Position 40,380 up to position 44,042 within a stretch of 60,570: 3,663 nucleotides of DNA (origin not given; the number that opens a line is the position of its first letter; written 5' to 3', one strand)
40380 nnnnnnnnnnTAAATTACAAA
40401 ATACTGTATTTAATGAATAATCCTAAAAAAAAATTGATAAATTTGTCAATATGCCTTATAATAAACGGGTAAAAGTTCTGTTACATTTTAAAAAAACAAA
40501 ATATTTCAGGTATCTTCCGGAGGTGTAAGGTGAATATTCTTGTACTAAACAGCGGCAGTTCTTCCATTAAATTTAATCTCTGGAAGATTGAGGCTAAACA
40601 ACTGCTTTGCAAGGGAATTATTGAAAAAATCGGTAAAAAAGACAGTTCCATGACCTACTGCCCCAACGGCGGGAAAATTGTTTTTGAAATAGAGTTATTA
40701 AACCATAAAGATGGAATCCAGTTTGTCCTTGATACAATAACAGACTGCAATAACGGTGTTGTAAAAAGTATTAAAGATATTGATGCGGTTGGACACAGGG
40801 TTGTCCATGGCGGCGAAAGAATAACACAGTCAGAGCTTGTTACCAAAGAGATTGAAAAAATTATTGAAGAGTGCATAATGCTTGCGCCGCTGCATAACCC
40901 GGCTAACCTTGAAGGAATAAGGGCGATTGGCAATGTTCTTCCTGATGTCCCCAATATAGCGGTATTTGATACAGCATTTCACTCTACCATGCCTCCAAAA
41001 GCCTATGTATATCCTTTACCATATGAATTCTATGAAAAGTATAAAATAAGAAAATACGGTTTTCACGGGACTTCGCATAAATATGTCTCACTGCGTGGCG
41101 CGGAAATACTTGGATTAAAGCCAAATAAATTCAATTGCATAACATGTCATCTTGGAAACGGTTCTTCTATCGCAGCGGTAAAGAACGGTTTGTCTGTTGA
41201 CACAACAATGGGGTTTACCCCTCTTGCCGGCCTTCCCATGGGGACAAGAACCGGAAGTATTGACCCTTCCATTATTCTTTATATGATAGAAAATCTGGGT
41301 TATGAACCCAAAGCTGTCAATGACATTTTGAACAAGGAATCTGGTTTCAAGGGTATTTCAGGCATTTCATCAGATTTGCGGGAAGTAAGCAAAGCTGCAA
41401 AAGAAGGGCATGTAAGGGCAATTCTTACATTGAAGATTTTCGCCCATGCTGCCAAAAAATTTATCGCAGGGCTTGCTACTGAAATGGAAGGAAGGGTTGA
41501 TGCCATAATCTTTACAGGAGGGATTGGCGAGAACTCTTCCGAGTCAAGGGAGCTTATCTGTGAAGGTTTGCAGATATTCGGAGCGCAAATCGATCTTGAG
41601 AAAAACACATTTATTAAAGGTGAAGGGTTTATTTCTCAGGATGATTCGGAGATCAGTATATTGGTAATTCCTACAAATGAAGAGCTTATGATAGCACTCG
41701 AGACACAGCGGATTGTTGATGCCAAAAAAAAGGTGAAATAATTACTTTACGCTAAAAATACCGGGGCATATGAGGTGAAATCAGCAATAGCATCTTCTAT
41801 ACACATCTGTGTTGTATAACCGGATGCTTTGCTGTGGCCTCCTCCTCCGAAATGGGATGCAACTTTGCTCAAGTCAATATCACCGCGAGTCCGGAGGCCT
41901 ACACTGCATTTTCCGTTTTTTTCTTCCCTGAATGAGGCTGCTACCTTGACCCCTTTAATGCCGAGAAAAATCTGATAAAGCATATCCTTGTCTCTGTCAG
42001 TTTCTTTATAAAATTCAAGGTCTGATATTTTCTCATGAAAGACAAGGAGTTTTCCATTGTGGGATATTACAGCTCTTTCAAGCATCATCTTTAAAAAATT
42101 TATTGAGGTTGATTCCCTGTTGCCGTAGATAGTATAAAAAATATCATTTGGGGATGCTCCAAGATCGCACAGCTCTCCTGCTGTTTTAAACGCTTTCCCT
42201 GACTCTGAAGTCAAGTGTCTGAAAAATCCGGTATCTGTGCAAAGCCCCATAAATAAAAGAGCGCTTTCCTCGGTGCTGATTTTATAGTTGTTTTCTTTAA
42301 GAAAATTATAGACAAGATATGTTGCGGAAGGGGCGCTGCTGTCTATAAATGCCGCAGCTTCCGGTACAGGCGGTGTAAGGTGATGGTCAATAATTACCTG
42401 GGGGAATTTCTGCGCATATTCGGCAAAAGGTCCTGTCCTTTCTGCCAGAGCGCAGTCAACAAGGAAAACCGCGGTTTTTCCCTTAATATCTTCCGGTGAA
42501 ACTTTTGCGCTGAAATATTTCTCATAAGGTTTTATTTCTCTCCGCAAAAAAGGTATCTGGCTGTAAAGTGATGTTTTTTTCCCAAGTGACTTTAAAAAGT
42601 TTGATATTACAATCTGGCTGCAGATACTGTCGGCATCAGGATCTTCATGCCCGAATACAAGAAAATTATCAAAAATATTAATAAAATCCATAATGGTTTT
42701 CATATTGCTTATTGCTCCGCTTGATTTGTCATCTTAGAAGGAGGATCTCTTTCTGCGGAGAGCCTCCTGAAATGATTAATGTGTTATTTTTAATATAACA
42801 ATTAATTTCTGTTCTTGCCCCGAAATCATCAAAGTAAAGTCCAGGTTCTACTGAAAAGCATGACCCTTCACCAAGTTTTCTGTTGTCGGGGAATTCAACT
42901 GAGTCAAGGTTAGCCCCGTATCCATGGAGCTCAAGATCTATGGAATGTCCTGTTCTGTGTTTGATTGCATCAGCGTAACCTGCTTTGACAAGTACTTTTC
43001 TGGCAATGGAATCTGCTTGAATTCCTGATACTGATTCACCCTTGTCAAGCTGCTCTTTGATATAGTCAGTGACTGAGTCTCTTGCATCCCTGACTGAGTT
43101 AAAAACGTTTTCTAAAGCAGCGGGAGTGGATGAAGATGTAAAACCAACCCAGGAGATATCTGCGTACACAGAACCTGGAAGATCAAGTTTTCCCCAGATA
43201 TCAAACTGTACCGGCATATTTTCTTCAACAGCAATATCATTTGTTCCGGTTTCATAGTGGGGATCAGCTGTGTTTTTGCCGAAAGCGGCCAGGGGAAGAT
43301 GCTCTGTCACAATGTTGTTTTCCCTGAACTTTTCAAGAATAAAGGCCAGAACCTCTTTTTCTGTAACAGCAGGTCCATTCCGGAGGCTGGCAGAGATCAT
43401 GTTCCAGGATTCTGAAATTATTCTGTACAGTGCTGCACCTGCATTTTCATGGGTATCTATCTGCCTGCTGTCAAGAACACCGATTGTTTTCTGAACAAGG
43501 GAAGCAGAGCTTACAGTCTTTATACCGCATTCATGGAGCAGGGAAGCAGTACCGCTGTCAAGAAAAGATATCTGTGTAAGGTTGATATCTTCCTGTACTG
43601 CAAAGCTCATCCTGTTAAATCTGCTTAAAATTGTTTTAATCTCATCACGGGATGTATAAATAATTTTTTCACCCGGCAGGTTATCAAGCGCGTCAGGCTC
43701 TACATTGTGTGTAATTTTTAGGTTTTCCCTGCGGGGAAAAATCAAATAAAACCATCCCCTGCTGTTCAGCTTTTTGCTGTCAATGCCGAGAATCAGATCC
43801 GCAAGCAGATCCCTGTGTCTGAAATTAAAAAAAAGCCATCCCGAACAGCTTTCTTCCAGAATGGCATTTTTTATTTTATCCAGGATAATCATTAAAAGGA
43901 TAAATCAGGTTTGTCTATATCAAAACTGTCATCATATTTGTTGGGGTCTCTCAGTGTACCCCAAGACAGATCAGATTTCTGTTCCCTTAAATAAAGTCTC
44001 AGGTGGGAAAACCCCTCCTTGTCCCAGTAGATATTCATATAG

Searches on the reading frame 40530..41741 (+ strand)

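Call 43: search_protein_families(library=pfam, proteins=[window:40530-41741:+], max_evalue=0.00001)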
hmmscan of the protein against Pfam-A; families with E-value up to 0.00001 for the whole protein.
window:40530-41741:+ (403 aa): 1 family
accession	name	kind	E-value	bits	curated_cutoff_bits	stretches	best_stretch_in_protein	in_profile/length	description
PF00871.23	Acetate_kinase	-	4.4e-148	493.6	22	1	3-389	2-391/392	Acetokinase family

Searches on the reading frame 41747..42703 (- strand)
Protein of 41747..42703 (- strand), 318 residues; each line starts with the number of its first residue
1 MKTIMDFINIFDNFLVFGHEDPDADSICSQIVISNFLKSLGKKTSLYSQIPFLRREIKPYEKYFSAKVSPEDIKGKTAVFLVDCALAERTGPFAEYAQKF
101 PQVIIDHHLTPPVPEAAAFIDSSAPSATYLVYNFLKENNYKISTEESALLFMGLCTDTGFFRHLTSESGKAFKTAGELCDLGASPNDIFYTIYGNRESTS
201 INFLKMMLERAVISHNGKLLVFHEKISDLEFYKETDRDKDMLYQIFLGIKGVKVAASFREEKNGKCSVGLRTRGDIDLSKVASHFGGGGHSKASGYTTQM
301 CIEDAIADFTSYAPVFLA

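Call 43: search_protein_families(library=pfam, proteins=[window:41747-42703:-], max_evalue=0.00001)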
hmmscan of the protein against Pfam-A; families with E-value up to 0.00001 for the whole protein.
window:41747-42703:- (318 aa): 2 families
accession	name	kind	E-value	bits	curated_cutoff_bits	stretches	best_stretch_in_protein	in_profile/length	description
PF01368.27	DHH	-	7.9e-16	58.9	28.1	1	14-153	2-124/125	DHH family, N-terminal domain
PF02272.25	DHHA1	-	1.5e-09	38.6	25.9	1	244-308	23-91/102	DHHA1 domain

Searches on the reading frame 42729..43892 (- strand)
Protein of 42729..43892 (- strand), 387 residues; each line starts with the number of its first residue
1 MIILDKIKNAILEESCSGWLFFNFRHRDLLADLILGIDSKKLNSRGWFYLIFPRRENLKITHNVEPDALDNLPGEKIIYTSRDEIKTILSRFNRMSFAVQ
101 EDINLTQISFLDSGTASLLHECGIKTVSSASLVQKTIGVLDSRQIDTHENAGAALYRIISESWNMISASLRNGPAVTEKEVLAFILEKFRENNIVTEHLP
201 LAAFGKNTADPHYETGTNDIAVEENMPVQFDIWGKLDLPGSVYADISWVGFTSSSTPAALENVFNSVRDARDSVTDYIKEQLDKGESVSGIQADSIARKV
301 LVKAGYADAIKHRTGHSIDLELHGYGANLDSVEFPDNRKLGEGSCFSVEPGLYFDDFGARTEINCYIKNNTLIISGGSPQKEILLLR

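Call 43: search_protein_families(library=pfam, proteins=[window:42729-43892:-], max_evalue=0.00001)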
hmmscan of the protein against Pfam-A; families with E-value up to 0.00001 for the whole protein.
window:42729-43892:- (387 aa): 1 family
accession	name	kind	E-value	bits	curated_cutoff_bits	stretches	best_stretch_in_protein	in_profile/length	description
PF00557.29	Peptidase_M24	-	5.1e-28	98.7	23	1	159-368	10-207/208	Metallopeptidase family M24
